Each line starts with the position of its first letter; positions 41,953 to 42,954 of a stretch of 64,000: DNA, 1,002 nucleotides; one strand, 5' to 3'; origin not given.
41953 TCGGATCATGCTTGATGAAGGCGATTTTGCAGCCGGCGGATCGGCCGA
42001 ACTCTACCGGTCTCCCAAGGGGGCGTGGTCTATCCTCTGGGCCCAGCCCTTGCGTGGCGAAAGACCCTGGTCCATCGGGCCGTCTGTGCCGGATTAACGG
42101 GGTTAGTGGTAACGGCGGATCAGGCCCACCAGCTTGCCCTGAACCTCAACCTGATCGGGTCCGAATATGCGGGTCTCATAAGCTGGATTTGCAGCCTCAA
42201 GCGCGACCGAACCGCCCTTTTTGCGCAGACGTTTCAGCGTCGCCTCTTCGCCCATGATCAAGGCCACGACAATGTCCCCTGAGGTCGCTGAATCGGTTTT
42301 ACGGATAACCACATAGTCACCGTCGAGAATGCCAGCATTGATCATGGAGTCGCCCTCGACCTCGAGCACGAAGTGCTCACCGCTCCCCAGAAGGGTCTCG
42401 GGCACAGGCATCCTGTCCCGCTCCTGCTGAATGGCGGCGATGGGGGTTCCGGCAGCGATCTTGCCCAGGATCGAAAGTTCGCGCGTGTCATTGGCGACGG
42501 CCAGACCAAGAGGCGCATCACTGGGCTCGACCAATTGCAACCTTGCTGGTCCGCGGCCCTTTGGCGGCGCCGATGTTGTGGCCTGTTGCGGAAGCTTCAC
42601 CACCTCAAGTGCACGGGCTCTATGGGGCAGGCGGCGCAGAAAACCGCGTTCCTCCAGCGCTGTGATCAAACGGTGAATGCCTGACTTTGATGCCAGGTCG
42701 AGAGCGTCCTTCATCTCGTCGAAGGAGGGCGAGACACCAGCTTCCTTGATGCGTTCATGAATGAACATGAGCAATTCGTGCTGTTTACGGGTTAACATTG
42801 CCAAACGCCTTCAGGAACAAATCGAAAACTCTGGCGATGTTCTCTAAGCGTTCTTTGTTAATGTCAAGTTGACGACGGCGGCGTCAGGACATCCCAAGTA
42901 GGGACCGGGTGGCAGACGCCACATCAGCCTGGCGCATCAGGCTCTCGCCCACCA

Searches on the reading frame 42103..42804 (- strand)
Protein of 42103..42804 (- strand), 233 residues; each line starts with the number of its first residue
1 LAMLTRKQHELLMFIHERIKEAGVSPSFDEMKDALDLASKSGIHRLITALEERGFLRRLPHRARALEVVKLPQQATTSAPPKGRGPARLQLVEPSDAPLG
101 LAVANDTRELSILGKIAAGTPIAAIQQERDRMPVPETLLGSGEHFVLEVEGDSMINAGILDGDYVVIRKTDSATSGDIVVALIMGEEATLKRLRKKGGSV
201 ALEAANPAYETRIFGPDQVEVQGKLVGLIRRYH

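Call 27: search_protein_families(library=ncbifam, proteins=[window:42103-42804:-], max_evalue=10)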
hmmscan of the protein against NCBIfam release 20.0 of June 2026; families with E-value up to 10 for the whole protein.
window:42103-42804:- (233 aa): 3 families
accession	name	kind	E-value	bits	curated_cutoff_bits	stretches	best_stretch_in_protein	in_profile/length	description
TIGR00498.1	lexA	equivalog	2.1e-55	187.5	110.95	1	1-232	1-202/203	transcriptional repressor LexA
NF007621.2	PRK10276.1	subfamily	6.3e-16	58.4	110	1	130-223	14-108/115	translesion error-prone DNA polymerase V autoproteolytic subunit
NF051876.1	transXXX_HumD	equivalog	0.041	13.8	120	1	151-228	34-110/129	HumD family translesion DNA polymerase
